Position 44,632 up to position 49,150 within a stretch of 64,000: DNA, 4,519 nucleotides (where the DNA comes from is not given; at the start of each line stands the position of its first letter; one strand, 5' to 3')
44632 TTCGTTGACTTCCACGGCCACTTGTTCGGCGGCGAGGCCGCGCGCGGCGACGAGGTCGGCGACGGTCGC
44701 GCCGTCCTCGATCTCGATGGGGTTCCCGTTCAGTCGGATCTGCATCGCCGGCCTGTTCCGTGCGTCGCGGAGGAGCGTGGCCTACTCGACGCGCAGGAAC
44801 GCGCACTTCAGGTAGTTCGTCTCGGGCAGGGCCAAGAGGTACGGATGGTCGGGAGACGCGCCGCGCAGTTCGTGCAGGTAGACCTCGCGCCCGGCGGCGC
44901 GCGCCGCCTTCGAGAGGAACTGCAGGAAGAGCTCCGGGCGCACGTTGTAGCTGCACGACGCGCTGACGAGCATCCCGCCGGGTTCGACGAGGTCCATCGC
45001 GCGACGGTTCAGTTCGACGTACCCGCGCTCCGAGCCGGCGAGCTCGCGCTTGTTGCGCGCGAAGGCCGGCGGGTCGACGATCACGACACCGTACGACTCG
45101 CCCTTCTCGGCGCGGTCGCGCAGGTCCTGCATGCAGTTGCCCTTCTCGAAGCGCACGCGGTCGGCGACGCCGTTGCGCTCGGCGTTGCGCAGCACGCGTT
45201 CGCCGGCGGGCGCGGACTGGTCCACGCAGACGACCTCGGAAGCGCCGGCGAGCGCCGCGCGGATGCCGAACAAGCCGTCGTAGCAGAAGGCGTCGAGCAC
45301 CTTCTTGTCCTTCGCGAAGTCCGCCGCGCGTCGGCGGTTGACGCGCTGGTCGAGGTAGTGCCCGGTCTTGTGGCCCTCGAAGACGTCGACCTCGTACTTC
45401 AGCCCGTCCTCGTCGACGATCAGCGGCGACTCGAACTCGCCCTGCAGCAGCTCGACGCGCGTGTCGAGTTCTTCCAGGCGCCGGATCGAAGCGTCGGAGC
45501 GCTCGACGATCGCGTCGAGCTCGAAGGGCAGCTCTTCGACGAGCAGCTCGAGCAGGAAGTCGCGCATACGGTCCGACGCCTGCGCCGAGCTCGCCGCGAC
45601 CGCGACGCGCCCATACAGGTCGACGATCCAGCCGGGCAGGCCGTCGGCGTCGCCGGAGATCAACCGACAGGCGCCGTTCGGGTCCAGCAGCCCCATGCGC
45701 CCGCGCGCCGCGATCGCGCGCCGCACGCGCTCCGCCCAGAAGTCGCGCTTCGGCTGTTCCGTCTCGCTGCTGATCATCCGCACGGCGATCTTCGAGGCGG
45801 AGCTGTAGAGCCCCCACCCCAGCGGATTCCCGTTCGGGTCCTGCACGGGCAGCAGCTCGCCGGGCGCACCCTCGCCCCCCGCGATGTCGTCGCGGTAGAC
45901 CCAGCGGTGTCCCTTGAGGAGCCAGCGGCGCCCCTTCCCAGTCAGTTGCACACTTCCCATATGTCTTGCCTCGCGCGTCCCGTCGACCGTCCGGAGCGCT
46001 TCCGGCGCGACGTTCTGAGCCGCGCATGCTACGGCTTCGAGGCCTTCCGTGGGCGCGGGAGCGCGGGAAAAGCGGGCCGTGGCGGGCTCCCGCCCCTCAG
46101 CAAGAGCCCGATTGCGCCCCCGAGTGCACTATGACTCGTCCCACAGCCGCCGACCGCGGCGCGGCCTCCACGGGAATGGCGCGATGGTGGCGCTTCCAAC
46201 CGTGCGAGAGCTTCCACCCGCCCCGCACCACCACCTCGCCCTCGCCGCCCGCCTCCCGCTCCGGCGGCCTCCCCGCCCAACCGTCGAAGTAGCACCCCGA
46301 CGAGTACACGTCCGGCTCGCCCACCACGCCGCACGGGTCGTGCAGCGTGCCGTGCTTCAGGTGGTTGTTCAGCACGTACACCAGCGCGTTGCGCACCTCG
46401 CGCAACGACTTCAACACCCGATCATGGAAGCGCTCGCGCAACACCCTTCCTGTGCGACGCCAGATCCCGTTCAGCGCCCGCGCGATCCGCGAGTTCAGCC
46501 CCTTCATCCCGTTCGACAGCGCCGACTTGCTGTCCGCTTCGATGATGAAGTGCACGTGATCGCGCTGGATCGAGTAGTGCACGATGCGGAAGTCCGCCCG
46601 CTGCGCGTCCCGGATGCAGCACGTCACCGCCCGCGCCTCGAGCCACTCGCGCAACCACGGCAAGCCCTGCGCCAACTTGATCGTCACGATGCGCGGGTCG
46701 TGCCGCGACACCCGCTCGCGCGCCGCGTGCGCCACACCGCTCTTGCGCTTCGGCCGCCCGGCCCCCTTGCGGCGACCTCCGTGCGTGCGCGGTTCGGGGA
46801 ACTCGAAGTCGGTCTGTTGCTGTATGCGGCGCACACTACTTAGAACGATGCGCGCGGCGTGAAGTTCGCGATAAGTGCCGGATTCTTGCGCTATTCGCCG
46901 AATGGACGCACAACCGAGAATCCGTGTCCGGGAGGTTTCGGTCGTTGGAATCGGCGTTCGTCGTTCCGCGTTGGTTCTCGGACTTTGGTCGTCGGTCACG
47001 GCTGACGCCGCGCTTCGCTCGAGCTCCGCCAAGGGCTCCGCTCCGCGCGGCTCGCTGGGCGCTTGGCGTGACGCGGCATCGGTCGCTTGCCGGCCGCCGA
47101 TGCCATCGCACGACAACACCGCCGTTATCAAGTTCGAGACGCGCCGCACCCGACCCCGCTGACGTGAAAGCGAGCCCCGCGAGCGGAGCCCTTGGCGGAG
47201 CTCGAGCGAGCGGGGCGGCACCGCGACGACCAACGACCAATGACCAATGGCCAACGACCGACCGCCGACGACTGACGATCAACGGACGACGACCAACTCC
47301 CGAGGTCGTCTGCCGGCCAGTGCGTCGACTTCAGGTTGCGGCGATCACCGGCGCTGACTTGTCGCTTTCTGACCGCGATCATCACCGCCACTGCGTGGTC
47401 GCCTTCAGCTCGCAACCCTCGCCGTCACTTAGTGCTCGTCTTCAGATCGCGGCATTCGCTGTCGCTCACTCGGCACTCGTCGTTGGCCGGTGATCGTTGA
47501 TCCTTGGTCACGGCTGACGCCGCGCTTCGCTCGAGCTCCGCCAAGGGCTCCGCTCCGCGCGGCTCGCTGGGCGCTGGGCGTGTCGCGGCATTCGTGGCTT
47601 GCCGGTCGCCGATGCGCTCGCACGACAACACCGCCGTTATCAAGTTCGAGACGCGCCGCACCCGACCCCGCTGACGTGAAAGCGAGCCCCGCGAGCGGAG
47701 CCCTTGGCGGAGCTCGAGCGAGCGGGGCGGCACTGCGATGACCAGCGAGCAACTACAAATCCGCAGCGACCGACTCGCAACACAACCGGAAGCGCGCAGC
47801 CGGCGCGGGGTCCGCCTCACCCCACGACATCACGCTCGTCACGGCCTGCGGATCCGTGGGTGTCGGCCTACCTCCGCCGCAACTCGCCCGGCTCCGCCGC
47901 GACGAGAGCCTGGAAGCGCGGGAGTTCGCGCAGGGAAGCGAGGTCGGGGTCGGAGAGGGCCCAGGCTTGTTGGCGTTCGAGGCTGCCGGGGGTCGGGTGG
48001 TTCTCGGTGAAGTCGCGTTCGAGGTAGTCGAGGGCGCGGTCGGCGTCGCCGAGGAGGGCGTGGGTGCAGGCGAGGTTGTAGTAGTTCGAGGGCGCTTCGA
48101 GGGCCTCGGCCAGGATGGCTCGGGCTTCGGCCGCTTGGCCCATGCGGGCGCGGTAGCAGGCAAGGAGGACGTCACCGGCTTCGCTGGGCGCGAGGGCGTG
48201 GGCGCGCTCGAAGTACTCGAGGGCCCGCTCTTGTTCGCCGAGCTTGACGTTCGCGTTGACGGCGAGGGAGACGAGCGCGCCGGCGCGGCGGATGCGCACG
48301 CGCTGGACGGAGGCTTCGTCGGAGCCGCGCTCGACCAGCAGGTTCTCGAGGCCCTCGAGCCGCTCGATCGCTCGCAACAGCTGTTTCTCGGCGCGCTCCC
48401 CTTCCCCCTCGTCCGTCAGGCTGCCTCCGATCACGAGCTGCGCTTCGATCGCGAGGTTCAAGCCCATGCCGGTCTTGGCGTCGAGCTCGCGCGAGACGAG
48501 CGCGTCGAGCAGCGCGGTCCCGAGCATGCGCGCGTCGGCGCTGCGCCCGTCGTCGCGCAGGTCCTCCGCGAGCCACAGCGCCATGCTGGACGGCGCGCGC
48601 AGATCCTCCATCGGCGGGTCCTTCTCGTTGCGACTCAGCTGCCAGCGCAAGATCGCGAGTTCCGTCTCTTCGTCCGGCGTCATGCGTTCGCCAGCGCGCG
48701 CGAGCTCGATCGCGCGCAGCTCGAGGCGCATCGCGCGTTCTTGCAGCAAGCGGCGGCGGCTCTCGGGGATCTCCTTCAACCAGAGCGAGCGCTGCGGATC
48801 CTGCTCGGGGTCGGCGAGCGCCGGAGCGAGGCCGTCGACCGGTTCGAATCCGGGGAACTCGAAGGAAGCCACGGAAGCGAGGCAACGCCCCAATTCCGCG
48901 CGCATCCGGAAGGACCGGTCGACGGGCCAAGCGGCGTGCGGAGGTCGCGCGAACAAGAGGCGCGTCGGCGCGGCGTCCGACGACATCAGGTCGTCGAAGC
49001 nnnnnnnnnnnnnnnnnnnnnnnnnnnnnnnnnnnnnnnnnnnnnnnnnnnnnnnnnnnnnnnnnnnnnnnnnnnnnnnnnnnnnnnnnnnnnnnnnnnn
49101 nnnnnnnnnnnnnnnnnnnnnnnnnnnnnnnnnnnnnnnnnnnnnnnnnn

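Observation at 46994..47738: Two tandem 233-bp giant-hairpin elements next to a Y1/HUH transposase-like gene (oversized REPIN/BIME, MITE, or duplicated structured RNA)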

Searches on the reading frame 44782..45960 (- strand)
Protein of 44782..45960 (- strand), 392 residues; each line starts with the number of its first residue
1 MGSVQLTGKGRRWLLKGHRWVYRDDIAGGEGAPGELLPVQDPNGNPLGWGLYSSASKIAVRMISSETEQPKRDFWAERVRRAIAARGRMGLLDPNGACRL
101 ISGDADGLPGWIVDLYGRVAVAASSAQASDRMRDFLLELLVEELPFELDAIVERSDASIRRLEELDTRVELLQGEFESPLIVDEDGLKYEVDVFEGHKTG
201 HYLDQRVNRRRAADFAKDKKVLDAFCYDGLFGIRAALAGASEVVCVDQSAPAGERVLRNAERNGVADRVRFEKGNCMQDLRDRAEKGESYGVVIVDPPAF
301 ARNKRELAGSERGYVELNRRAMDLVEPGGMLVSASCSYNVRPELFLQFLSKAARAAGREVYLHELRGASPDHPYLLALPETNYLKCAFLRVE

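Call 6: search_protein_families(library=pfam, proteins=[window:44782-45960:-], max_evalue=0.01)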
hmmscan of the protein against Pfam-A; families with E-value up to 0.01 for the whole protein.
window:44782-45960:- (392 aa): 11 families
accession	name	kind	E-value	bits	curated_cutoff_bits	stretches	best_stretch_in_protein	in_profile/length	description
PF10672.15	Methyltrans_SAM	-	8.6e-22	78.1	27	1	166-352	72-255/286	S-adenosylmethionine-dependent methyltransferase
PF17785.7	PUA_3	-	3.3e-17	62.4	22.6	1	4-64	1-63/64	PUA-like domain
PF03602.21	Cons_hypoth95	-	1.3e-07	31.9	24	1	216-301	40-124/182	Conserved hypothetical protein 95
PF13847.12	Methyltransf_31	-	1e-05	25.7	27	1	217-337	3-113/145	Methyltransferase domain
PF05175.20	MTS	-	7.9e-05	22.8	23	1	217-330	31-135/170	Methyltransferase small domain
PF01170.24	UPF0020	-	0.00019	21.6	22.3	1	241-338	52-169/197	RMKL-like, methyltransferase domain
PF13649.12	Methyltransf_25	-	0.00025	22.1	27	1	221-293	1-68/97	Methyltransferase domain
PF06325.19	PrmA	-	0.00061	19.8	22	1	217-271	161-215/296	Ribosomal protein L11 methyltransferase (PrmA)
PF02005.22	TRM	-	0.00066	19.4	27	1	216-297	48-128/376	N2,N2-dimethylguanosine tRNA methyltransferase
PF09445.16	Methyltransf_15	-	0.00082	19.4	22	1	219-298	2-80/165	RNA cap guanine-N2 methyltransferase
PF02475.24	TRM5-TYW2_MTfase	-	0.003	18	28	1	181-276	2-96/164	TRM5/TYW2 methyltransferase domain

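Call 15: find_encoding_contigs(protein=window:44782-45960:-, flank=10000, max_places=10)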
Protein window:44782-45960:- (392 aa): no gene with exactly this product is on record in the collection.

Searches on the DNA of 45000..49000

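Call 4: search_rna_families(source=window, start=45000, end=49000, threshold=evalue, max_evalue=10)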
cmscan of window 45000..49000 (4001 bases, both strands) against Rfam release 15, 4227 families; matches with E-value up to 10: 1.
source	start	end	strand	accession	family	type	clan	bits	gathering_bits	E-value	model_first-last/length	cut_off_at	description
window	45917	46017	-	RF00195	RsmY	Gene; sRNA;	CL00106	13.3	57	5.6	1-121/121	no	RsmY RNA family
